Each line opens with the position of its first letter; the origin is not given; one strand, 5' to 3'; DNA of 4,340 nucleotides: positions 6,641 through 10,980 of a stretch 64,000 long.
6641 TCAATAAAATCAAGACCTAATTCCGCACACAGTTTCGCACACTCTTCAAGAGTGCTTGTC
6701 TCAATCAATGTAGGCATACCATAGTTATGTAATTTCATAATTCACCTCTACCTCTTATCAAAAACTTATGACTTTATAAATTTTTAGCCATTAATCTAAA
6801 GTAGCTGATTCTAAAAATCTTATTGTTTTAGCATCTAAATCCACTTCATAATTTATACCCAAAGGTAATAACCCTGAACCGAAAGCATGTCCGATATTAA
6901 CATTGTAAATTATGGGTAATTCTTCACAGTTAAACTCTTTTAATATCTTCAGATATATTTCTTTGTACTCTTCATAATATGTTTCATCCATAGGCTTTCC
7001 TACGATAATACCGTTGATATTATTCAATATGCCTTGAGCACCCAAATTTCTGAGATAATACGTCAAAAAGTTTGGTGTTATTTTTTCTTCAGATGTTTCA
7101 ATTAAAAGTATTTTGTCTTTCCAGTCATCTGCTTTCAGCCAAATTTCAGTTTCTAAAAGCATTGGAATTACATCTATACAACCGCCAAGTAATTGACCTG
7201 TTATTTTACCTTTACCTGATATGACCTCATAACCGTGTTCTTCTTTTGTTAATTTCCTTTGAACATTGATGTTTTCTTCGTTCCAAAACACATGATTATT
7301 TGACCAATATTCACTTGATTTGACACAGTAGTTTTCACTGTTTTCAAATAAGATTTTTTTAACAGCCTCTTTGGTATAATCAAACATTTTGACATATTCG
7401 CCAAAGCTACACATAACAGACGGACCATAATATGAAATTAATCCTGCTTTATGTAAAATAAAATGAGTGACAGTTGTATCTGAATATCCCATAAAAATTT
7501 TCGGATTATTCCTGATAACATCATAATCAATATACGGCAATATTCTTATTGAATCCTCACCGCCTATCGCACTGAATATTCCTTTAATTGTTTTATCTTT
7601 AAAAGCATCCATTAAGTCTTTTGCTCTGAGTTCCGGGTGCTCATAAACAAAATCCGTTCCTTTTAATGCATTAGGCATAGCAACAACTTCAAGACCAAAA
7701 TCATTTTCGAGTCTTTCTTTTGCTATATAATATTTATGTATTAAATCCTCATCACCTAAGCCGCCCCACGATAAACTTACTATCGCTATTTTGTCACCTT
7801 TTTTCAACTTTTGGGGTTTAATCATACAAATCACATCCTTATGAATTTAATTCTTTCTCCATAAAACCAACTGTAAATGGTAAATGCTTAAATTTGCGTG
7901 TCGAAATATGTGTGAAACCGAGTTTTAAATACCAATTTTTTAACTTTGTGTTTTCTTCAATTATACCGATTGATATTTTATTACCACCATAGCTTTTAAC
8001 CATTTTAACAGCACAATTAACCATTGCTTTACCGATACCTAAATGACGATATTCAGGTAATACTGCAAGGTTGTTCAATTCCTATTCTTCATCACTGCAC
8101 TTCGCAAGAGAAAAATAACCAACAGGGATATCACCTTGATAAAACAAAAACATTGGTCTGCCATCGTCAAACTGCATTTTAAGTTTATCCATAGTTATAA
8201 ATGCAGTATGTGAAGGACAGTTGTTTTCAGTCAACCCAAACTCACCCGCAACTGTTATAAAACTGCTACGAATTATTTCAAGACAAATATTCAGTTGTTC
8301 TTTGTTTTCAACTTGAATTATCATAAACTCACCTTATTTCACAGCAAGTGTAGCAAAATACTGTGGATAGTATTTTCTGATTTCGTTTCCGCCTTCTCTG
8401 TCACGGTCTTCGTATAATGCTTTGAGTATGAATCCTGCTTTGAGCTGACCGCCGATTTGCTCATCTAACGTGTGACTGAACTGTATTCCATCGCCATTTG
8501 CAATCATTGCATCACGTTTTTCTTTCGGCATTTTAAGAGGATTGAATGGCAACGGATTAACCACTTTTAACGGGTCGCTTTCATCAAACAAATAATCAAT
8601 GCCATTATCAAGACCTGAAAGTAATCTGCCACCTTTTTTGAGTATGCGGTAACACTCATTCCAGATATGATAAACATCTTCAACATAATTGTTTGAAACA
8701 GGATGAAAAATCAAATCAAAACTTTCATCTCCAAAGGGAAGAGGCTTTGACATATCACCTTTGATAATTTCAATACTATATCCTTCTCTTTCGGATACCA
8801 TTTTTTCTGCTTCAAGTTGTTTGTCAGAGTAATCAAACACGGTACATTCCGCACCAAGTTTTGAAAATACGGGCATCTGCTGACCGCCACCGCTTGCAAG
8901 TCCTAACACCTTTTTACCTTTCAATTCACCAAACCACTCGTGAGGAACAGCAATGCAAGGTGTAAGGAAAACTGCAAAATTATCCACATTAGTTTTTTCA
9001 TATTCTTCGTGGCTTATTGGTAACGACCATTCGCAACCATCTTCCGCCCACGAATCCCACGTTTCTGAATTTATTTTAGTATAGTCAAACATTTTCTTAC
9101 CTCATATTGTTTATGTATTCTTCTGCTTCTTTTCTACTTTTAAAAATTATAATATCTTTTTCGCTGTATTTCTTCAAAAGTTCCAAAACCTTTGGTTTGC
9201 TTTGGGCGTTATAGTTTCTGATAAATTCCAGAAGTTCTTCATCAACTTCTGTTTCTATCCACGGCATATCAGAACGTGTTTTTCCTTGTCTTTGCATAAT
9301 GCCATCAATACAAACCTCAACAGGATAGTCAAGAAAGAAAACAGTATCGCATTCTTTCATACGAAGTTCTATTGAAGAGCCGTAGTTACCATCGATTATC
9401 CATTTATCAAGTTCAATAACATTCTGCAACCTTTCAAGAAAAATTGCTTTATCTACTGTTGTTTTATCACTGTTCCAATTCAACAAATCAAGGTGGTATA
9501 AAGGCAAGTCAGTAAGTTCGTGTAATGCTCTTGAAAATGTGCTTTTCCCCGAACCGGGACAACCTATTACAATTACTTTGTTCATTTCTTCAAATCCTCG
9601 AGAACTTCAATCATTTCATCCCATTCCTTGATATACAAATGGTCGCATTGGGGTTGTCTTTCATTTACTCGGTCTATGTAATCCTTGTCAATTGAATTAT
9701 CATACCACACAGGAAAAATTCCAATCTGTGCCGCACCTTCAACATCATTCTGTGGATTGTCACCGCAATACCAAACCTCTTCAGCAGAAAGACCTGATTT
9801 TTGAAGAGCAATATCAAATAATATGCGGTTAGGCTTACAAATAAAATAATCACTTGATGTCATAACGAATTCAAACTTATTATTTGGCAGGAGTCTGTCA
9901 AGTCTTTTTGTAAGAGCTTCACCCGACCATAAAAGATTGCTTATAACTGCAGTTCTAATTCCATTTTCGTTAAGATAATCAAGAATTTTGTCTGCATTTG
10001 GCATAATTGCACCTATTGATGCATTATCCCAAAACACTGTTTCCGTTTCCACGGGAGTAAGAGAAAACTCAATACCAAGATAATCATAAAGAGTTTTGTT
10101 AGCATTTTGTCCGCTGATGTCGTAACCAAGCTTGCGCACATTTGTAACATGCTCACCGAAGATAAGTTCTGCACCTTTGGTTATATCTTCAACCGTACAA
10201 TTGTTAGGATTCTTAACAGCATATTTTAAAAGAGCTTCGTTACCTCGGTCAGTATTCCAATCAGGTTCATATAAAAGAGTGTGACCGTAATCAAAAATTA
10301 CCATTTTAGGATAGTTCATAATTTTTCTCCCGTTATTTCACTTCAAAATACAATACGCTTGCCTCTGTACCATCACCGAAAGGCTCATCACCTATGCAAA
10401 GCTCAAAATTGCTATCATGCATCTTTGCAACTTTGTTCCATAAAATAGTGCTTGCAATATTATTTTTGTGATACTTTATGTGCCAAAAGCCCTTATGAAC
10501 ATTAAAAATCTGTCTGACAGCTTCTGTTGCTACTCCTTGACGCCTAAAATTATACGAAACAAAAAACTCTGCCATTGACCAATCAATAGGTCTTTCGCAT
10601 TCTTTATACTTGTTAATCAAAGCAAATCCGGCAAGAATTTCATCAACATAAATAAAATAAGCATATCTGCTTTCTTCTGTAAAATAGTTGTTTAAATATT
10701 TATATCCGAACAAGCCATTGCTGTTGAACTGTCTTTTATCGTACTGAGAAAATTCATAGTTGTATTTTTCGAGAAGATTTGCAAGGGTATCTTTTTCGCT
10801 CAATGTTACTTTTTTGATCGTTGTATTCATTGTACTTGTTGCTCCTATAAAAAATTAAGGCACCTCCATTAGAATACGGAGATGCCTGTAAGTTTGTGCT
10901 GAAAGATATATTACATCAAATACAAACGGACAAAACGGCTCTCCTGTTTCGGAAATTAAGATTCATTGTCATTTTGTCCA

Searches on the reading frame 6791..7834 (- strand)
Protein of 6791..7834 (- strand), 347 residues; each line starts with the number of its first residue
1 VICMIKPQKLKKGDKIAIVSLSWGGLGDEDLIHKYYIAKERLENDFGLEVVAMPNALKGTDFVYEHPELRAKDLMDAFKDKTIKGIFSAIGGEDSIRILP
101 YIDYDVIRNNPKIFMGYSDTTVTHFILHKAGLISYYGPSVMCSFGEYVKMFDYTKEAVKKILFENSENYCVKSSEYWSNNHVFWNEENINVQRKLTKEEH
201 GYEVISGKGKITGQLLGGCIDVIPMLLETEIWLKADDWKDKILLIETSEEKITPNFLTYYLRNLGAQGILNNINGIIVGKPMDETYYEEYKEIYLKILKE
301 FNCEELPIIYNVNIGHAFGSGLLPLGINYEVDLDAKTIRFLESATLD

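Call 55: search_protein_families(library=pfam, proteins=[window:6791-7834:-], max_evalue=0.001)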
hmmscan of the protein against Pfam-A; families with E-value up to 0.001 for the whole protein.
window:6791-7834:- (347 aa): 2 families
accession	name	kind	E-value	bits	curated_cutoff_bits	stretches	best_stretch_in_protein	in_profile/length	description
PF02016.21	Peptidase_S66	-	1.3e-31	109.7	25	1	16-137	1-121/121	LD-carboxypeptidase N-terminal domain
PF17676.7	Peptidase_S66C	-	3.3e-24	86.2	23.7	1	212-331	1-120/120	LD-carboxypeptidase C-terminal domain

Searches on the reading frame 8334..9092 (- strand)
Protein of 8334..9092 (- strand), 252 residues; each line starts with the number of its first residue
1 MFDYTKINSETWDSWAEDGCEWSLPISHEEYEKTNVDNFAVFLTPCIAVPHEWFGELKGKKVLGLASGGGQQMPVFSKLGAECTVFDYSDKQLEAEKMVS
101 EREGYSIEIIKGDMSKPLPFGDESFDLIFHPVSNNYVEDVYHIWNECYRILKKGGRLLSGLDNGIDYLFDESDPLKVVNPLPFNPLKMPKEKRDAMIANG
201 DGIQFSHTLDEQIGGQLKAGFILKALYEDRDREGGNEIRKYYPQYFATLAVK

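Call 55: search_protein_families(library=pfam, proteins=[window:8334-9092:-], max_evalue=0.001)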
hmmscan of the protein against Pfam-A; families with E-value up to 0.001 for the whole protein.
window:8334-9092:- (252 aa): 5 families
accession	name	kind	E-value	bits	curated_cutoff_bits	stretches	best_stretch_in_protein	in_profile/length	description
PF08241.18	Methyltransf_11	-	3.2e-18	66.6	21.2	1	64-158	2-94/95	Methyltransferase domain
PF13649.12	Methyltransf_25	-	1.5e-12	48.5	27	1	62-155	1-97/97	Methyltransferase domain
PF13847.12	Methyltransf_31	-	8.8e-10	38.9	27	1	58-159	3-109/145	Methyltransferase domain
PF01209.24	Ubie_methyltran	-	2.9e-07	30.5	20.1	1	55-158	44-150/233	ubiE/COQ5 methyltransferase family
PF08242.18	Methyltransf_12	-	3.8e-05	24.8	30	1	66-157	4-98/98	Methyltransferase domain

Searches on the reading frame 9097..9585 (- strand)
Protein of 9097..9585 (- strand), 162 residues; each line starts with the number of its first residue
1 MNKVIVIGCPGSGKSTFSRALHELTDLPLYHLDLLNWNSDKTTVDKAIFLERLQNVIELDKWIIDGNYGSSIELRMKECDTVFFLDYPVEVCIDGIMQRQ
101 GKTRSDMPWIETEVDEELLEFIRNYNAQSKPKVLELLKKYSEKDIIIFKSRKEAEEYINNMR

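Call 55: search_protein_families(library=pfam, proteins=[window:9097-9585:-], max_evalue=0.001)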
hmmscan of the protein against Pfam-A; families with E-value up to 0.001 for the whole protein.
window:9097-9585:- (162 aa): 4 families
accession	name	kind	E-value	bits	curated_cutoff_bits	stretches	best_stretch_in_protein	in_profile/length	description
PF13238.12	AAA_18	-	3.5e-05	24.7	29.4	1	4-29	1-33/128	AAA domain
PF13671.12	AAA_33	-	0.00026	21.7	27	0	4-23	2-21/143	AAA domain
PF13189.12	Cytidylate_kin2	-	0.00036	21.2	28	0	56-128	89-160/176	Cytidylate kinase-like family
PF13521.12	AAA_28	-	0.00042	21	27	0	3-24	1-22/164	AAA domain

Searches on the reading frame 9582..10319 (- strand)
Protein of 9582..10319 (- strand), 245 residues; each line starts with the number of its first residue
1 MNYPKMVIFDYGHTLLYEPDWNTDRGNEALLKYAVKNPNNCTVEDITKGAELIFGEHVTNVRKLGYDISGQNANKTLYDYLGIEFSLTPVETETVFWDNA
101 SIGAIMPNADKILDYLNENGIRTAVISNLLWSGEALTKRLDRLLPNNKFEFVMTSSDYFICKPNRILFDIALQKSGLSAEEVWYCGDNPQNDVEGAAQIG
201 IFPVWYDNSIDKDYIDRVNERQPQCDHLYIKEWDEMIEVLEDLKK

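Call 55: search_protein_families(library=pfam, proteins=[window:9582-10319:-], max_evalue=0.001)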
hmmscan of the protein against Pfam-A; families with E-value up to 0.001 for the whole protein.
window:9582-10319:- (245 aa): 3 families
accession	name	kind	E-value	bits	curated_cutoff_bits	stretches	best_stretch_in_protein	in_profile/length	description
PF13419.12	HAD_2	-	3.8e-16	60.2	23.8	1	105-202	80-174/178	Haloacid dehalogenase-like hydrolase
PF00702.32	Hydrolase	-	3.7e-10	40.9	26.4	1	94-200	86-191/191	haloacid dehalogenase-like hydrolase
PF13242.12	Hydrolase_like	-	1.2e-07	32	22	1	162-207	4-49/75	HAD-hyrolase-like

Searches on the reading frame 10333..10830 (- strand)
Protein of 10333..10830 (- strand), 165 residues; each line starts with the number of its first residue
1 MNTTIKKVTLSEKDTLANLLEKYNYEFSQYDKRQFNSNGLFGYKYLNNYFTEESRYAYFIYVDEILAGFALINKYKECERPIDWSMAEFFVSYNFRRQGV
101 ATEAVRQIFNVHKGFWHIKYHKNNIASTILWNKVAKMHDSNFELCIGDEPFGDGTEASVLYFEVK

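Call 55: search_protein_families(library=pfam, proteins=[window:10333-10830:-], max_evalue=0.001)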
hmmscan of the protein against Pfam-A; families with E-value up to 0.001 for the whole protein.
window:10333-10830:- (165 aa): 1 family
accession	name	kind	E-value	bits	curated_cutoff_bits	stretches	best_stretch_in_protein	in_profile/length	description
PF00583.31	Acetyltransf_1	-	3e-06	27.9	20.7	1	43-115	21-91/116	Acetyltransferase (GNAT) family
